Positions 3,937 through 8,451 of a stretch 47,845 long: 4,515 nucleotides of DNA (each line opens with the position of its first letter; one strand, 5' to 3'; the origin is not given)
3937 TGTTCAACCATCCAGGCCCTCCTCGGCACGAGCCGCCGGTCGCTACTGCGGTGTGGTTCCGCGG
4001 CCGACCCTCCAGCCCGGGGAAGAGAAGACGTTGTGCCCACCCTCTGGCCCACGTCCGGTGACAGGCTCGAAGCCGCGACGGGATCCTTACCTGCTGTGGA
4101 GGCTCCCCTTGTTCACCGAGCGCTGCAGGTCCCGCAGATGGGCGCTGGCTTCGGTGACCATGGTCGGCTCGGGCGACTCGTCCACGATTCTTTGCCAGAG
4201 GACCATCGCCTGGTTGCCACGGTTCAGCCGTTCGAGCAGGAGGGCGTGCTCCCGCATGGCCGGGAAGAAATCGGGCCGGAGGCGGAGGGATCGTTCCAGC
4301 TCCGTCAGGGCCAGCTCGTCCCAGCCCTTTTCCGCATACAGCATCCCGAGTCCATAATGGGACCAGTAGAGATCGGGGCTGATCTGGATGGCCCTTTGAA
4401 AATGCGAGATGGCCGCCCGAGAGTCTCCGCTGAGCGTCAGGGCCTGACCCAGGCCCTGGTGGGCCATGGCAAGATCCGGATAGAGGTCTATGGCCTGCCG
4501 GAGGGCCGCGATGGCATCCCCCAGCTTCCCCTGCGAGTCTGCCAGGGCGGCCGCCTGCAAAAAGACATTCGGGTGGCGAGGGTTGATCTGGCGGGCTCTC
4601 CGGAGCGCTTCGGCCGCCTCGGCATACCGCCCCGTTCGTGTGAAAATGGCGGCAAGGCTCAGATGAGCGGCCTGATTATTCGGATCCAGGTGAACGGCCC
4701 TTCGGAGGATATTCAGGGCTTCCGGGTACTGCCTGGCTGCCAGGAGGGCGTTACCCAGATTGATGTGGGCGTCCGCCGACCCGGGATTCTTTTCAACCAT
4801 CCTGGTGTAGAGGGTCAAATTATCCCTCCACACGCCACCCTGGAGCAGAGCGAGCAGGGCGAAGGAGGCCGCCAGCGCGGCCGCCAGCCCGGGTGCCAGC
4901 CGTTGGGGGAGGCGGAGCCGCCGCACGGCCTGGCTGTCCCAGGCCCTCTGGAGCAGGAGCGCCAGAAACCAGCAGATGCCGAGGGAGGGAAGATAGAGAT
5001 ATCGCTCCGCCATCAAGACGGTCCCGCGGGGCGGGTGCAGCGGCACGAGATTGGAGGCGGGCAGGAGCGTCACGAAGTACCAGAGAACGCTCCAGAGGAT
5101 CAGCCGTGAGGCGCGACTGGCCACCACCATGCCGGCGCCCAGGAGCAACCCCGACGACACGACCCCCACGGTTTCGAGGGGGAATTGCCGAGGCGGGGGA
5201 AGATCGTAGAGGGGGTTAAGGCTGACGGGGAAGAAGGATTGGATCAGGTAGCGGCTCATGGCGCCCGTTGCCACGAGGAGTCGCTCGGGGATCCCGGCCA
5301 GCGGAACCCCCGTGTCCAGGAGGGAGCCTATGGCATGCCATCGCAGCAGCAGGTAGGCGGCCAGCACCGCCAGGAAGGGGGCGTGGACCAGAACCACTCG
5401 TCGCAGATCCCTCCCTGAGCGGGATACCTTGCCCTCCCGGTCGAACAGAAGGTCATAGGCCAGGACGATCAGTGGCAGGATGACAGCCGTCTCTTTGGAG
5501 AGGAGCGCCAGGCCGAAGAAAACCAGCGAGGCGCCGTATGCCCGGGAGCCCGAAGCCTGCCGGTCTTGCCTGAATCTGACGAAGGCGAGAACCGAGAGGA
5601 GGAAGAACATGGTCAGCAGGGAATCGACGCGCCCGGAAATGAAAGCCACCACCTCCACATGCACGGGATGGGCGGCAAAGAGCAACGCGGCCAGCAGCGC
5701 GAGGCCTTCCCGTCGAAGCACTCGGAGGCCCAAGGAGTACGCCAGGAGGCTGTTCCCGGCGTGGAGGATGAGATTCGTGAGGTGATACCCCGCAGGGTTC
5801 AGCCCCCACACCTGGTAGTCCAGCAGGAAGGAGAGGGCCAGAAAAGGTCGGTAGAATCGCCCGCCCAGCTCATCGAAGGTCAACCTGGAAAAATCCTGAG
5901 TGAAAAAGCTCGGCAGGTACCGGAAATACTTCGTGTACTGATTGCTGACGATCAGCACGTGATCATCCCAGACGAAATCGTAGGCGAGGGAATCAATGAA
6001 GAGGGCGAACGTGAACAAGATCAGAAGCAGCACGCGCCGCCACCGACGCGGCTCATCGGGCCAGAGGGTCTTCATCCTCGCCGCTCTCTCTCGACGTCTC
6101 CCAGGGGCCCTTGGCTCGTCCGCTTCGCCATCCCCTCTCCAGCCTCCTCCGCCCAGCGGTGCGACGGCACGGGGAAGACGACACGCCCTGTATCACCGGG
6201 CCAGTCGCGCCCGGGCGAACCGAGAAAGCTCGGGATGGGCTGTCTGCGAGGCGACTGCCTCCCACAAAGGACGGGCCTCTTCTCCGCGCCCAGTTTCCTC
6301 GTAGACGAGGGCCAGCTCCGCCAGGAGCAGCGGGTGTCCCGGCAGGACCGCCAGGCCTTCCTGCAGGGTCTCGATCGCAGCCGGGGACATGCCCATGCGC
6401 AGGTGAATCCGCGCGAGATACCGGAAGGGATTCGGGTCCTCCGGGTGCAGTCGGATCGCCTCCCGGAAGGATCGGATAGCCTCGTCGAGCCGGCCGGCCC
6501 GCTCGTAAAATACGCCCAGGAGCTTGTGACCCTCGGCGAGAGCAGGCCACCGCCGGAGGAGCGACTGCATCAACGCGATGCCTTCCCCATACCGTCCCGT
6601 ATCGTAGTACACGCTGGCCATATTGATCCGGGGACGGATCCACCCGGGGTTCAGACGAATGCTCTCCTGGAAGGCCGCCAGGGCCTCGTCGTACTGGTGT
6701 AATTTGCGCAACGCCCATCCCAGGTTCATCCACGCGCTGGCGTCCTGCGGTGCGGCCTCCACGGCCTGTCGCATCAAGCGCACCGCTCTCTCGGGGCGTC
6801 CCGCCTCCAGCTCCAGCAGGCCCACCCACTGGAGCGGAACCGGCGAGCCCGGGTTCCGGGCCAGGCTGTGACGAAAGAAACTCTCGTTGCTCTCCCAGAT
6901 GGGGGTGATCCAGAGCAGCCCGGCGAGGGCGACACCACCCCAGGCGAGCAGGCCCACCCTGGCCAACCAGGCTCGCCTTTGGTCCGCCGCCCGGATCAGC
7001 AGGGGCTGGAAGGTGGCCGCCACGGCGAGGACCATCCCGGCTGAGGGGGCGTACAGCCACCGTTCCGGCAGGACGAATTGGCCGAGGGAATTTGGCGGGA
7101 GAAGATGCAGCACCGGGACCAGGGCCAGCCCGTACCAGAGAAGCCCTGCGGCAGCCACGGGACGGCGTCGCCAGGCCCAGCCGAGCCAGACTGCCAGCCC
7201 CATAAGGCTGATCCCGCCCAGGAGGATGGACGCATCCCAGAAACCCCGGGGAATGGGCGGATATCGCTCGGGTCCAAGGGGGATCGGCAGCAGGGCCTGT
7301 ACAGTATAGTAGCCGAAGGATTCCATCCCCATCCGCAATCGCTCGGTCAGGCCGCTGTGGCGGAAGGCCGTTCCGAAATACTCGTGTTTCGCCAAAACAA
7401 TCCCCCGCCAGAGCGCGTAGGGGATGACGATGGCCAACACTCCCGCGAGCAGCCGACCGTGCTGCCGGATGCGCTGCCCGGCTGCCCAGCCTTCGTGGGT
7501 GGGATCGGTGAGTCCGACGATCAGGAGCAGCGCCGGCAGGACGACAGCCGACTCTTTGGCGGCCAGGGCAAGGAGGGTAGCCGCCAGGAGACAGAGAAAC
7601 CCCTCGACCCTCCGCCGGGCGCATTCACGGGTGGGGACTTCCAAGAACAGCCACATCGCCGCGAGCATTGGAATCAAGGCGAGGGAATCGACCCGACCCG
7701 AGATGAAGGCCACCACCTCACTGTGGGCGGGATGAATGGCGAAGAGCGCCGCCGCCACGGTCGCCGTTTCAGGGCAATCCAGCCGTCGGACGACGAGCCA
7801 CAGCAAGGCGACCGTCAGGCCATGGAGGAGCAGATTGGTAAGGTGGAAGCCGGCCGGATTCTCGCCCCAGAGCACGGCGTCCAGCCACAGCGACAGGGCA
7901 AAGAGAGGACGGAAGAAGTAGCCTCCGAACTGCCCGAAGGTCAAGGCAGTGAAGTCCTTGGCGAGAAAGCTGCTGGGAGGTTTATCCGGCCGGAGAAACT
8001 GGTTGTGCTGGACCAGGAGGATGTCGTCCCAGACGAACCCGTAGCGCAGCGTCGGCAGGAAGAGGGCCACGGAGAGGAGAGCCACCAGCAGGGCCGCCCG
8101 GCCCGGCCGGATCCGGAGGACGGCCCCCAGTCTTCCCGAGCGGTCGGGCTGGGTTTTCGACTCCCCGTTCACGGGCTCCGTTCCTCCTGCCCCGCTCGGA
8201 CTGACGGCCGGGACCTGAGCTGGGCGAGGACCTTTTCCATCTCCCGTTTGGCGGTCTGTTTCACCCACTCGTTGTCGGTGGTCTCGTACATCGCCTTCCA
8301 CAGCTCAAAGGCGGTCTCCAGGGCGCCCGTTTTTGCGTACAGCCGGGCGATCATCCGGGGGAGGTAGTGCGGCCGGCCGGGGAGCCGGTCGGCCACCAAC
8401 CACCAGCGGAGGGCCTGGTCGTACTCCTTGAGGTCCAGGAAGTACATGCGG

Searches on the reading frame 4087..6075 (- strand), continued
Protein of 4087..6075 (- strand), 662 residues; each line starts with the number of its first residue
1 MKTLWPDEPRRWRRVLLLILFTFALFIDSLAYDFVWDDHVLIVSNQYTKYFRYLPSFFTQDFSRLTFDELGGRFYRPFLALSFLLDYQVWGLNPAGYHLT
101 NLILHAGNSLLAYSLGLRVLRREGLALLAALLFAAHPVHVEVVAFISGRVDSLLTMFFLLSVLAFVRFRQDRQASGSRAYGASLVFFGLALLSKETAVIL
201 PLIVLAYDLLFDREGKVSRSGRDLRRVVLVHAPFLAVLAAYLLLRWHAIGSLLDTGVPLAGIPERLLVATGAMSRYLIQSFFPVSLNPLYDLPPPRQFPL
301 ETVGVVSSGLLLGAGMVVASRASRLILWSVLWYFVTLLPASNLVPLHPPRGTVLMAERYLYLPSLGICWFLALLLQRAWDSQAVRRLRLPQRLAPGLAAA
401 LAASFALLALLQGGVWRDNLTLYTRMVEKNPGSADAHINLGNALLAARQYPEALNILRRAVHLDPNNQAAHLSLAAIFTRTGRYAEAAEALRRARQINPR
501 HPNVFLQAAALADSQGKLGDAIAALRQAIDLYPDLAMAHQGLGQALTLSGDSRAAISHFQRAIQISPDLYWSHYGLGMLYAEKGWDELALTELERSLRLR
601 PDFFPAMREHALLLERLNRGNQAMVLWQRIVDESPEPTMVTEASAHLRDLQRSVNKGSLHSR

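Call 72: find_encoding_contigs(protein=P0143, flank=6000, max_places=1)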
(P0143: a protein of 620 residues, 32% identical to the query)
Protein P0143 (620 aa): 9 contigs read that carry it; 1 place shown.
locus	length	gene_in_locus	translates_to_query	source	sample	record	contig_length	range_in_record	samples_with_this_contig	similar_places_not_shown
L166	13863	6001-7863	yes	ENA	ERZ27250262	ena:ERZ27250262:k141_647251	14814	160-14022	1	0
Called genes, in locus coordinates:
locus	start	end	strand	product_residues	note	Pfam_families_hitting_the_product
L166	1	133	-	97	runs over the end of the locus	?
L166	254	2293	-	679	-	PF13424:TPR_12 (faint), PF00515:TPR_1 (faint), PF07719:TPR_2 (faint), PF13181:TPR_8 (faint), PF13371:TPR_9 (faint), PF13374:TPR_10 (faint), PF13428:TPR_14 (faint), PF13432:TPR_16 (weak), +6 more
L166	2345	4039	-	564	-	-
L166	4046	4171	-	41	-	-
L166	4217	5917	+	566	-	PF02516:STT3, PF13231:PMT_2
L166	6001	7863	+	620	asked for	PF13414:TPR_11 (weak), PF00515:TPR_1 (weak), PF07719:TPR_2 (weak), PF23914:TPR_CcmH_CycH (weak), PF25063:ARM_TT21_C, PF13181:TPR_8, PF14559:TPR_19, PF00515:TPR_1, +20 more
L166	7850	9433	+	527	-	PF13231:PMT_2 (weak)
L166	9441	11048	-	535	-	PF13432:TPR_16 (weak), PF25063:ARM_TT21_C, PF13181:TPR_8 (weak), PF13371:TPR_9 (weak), PF13424:TPR_12, PF00515:TPR_1, PF07719:TPR_2, PF13432:TPR_16, +12 more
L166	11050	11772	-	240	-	-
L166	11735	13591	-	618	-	PF26626:DUF8201 (weak)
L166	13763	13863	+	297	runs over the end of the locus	?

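Call 73: find_encoding_contigs(protein=P0178, flank=6000, max_places=1)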
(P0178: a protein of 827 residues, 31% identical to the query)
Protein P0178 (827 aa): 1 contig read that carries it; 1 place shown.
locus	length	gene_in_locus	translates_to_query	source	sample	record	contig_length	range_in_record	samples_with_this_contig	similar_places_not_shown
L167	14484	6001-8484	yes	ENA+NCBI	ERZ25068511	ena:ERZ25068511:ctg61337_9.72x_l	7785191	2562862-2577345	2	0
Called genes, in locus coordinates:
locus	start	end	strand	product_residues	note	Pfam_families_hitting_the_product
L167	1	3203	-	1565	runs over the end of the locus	PF00310:GATase_2, PF04898:Glu_syn_central, PF01645:Glu_synthase, PF01493:GXGXG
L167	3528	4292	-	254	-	PF03167:UDG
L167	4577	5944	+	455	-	PF06245:DUF1015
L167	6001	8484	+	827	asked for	PF13432:TPR_16, PF13414:TPR_11, PF13432:TPR_16, PF14559:TPR_19, PF13424:TPR_12, PF13424:TPR_12, PF00515:TPR_1, PF07719:TPR_2, +24 more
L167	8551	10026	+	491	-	-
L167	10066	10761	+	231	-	PF13036:LpoB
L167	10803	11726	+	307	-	-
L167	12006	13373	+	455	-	-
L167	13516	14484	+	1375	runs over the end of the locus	-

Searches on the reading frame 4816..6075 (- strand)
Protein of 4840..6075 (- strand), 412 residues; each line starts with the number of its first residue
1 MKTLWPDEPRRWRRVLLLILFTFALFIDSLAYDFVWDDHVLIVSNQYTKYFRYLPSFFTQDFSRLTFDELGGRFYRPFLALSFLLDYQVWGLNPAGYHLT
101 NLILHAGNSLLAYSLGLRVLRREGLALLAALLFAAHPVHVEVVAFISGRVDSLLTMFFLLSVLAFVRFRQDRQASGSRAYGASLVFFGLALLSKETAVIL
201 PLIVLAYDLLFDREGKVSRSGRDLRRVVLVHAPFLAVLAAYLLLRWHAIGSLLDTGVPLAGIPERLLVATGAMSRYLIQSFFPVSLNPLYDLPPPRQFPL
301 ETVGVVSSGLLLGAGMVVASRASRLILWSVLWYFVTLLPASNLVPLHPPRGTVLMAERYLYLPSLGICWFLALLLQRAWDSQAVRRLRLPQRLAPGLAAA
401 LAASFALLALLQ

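Call 46: search_solved_structures(query=window:4840-6075:-, max_evalue=1)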
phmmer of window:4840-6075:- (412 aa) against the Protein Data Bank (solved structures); distinct sequences matched with E-value up to 1: 0.

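Call 59: predict_structure(alignment_id=A4)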
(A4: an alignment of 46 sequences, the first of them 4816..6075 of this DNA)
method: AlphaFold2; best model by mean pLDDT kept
length: 420 residues; sequences in the alignment: 46
mean_pLDDT: 88.3   pTM: 0.91
mean pLDDT of the five models: 88.3, 87.3, 87.0, 86.8, 86.6
residues with pLDDT >= 90: 273; 70-90: 95; 50-70: 45; < 50: 7
segments of 3 or more residues with pLDDT < 50: 1-4, 216-218
pLDDT, mean of each block of 10 residues (from residue 1): 59 96 98 96 95 94 74 85 98 98 98 97 96 98 97 98 96 88 98 96 95 61 84 98 84 66 86 91 91 71 71 70 87 95 70 82 97 92 81 89 97 94
secondary structure, 60 per line:
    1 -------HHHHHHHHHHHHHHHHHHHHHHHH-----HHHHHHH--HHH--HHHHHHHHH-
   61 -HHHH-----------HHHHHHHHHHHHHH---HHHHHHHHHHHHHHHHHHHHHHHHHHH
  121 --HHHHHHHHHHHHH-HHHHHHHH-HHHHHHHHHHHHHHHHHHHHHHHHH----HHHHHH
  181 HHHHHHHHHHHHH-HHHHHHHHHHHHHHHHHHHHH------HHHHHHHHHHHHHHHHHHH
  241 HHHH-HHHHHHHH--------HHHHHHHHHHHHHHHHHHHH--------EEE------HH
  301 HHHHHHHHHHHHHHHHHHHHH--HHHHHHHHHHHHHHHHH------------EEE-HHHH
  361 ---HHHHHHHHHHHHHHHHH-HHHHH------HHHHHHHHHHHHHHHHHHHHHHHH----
elements in order: H8-31 H37-43 H51-59 H62-65 H77-90 H94-120 H123-135 H137-144 H146-170 H175-193 H195-215 H222-244 H246-253 H262-281 E290-292 H299-321 H324-340 E353-355 H357-360 H364-380 H382-386 H393-416

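Call 62: fold_search(model_id=the predicted structure, library=pdb)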
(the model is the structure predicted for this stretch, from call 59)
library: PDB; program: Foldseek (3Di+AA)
matches with E <= 10: 198; with E <= 0.001: 10
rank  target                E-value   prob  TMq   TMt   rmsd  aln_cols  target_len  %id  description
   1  7e9s_A                1.3e-04  1.00  0.53  0.29  13.1       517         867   13  Archaeal oligosaccharyltransferase AglB from Archaeoglobus fulgidus in complex with an inhibitory peptide and a dolich (released 2021-09-08)
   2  5f15                  1.8e-04  1.00  0.47  0.38  13.3       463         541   14  Crystal Structure of ArnT from Cupriavidus metallidurans bound to Undecaprenyl phosphate (released 2016-02-17)
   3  3wak                  2.0e-04  1.00  0.52  0.28  13.4       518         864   14  Crystal structure of the Archaeoglobus fulgidus oligosaccharyltransferase (O29867_ARCFU) in the apo form (released 2013-10-30)
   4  6ftg_5                2.7e-04  1.00  0.53  0.37  14.2       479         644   12  Subtomogram average of OST-containing ribosome-translocon complexes from canine rough microsomal membranes (released 2018-03-21)
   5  8agc_A                3.8e-04  1.00  0.52  0.35  13.4       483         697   12  Structure of yeast oligosaccharylransferase complex with lipid-linked oligosaccharide and non-acceptor peptide bound (released 2022-12-07)
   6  8age_A                3.8e-04  1.00  0.49  0.35  12.1       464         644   10  Structure of yeast oligosaccharylransferase complex with acceptor peptide bound (released 2022-12-07)
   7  5ezm                  6.6e-04  1.00  0.49  0.40  12.6       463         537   14  Crystal Structure of ArnT from Cupriavidus metallidurans in the apo state (released 2016-02-17)
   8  8pn9_A                8.8e-04  1.00  0.53  0.37  13.5       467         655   11  Structure of human oligosaccharyltransferase OST-A complex bound to NGI-1 (released 2024-05-08)
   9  8b6l_I                8.8e-04  1.00  0.48  0.32  15.2       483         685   10  Subtomogram average of the human Sec61-TRAP-OSTA-translocon (released 2022-12-07)
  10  3waj                  9.6e-04  1.00  0.51  0.29  15.9       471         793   12  Crystal structure of the Archaeoglobus fulgidus oligosaccharyltransferase (O29867_ARCFU) complex with Zn and sulfate (released 2013-10-30)
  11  9e6i_B                1.1e-03  1.00  0.41  0.25  12.0       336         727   17  Cryo-EM structure of Saccharomyces cerevisiae Pmt4-Ccw5 complex (released 2025-10-15)
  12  9e61_B                1.4e-03  1.00  0.41  0.25   5.0       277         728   17  Cryo-EM structure of Saccharomyces cerevisiae Pmt4 apo form (released 2025-10-15)
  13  9e61_A                1.4e-03  1.00  0.40  0.25   9.2       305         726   17  Cryo-EM structure of Saccharomyces cerevisiae Pmt4 apo form (released 2025-10-15)
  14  6p25_B                2.0e-03  1.00  0.40  0.26   5.3       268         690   17  Structure of S. cerevisiae protein O-mannosyltransferase Pmt1-Pmt2 complex bound to the sugar donor and a peptide acce (released 2019-07-10)
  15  6p25_A                2.2e-03  1.00  0.42  0.25   9.5       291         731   18  Structure of S. cerevisiae protein O-mannosyltransferase Pmt1-Pmt2 complex bound to the sugar donor and a peptide acce (released 2019-07-10)
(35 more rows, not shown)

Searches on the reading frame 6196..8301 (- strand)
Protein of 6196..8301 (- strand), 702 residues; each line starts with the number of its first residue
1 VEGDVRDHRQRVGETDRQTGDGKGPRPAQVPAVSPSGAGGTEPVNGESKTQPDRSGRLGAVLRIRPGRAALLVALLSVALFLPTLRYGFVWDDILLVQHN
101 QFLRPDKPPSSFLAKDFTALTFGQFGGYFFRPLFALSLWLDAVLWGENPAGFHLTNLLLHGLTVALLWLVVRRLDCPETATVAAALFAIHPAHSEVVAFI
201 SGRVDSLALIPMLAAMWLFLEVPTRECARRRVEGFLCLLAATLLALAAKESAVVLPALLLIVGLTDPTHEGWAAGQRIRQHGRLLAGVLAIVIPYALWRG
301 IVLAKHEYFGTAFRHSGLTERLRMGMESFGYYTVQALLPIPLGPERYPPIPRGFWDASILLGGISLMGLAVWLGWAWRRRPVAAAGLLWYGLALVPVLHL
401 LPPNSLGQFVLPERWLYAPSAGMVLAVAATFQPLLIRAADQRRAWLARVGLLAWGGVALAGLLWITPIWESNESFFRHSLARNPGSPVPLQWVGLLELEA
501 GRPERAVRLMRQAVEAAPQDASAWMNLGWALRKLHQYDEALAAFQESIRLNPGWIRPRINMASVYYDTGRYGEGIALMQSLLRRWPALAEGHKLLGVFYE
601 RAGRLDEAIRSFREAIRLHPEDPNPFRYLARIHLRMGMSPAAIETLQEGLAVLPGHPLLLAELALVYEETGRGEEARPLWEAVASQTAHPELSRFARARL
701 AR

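Call 4: search_protein_families(library=pfam, proteins=[window:6196-8301:-], max_evalue=0.01)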
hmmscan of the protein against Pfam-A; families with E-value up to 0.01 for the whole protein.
window:6196-8301:- (702 aa): 23 families
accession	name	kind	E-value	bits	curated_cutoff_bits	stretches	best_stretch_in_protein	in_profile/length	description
PF07719.23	TPR_2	-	2.9e-30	102.3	27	2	521-553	1-33/34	Tetratricopeptide repeat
PF13432.12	TPR_16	-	5.9e-25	87.8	32.7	3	494-553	4-63/65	Tetratricopeptide repeat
PF14559.12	TPR_19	-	9.9e-23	80.7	25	4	498-544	2-48/68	Tetratricopeptide repeat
PF13428.12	TPR_14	-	7.5e-22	76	23.5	4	590-632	2-44/44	Tetratricopeptide repeat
PF00515.34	TPR_1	-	1.3e-21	75.9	27.8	2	521-552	1-32/34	Tetratricopeptide repeat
PF13431.12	TPR_17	-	4.2e-21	73.9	24.4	1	509-541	1-33/34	Tetratricopeptide repeat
PF13424.12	TPR_12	-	1.3e-19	70.6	30.1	3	560-618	8-74/77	Tetratricopeptide repeat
PF13181.12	TPR_8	-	1.6e-17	62.5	25.7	1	521-552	1-32/34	Tetratricopeptide repeat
PF13176.12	TPR_7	-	6.9e-17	60.5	27.9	1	594-623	4-35/36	Tetratricopeptide repeat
PF13414.12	TPR_11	-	7.1e-16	58.1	26.8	2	603-637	8-42/42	TPR repeat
PF13174.12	TPR_6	-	3.5e-14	52.8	26.3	0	523-552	2-31/33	Tetratricopeptide repeat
PF13374.12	TPR_10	-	5.1e-11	42.7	27.5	1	525-550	6-31/42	Tetratricopeptide repeat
PF13429.12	TPR_15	-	1.1e-10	41.8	26.2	1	485-546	144-208/280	Tetratricopeptide repeat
PF23914.1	TPR_CcmH_CycH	-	2e-10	41.1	42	1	510-565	39-94/158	Cytochrome c-type biogenesis protein H TPR domain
PF13371.12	TPR_9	-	2.3e-10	40.8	35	1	631-701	3-73/73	Tetratricopeptide repeat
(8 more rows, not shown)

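Call 5: search_protein_families(library=ncbifam, proteins=[window:6196-8301:-], max_evalue=0.001)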
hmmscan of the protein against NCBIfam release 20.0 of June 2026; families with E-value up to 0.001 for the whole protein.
window:6196-8301:- (702 aa): 19 families
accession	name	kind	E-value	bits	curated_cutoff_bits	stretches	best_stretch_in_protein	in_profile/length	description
TIGR02917.1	PEP_TPR_lipo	equivalog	7.5e-21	73.7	312.2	1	481-683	357-559/899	XrtA/PEP-CTERM system TPR-repeat protein PrsT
NF040959.1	MamA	equivalog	9e-20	71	200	1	499-633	49-183/204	magnetosome protein MamA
TIGR02521.1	type_IV_pilW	equivalog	4.4e-15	55.9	154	2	498-552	42-96/234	type IV pilus biogenesis/stability protein PilW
NF033762.1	social_mot_Tgl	equivalog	2.3e-11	43.5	225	1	498-581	42-126/252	social motility TPR repeat lipoprotein Tgl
TIGR02552.1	LcrH_SycD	equivalog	2.5e-10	40.2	104.8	1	564-649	27-112/136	SycD/LcrH family type III secretion system chaperone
NF052415.1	T3SS_chap_SctY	equivalog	4.3e-10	40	70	1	490-546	9-65/106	type III secretion apparatus assembly chaperone SctY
NF033920.0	C39_PA2778_fam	equivalog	7.5e-10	38.6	150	1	472-552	175-255/255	PA2778 family cysteine peptidase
TIGR00540.1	TPR_hemY_coli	hypoth_equivalog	1.1e-09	37.6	142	2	560-681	266-383/385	heme biosynthesis-associated TPR protein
NF033758.1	gliding_GltE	equivalog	2.1e-09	36.9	225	1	496-556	265-325/411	adventurous gliding motility TPR repeat lipoprotein GltE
TIGR03939.1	PGA_TPR_OMP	equivalog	1.3e-08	33.5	366.65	1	500-647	66-212/800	poly-beta-1,6 N-acetyl-D-glucosamine export porin PgaA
NF008520.0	PRK11447.1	equivalog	2.2e-06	25.8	858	1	494-551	276-333/1157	cellulose synthase complex outer membrane protein BcsC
TIGR00990.1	3a0801s09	subfamily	3.7e-06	25.9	757.25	1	495-620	373-498/615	mitochondrial import receptor subunit TOM70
NF047558.1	TPR_END_plus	domain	4.8e-06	26.4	32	0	523-554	1-32/56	TPR end-of-group domain-containing protein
NF011721.1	PRK15174.1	equivalog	1.3e-05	23.7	1200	0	476-545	273-342/656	Vi polysaccharide transport protein VexE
NF008391.2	PRK11189.1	equivalog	1.8e-05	24.4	250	0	511-579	89-157/297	lipoprotein NlpI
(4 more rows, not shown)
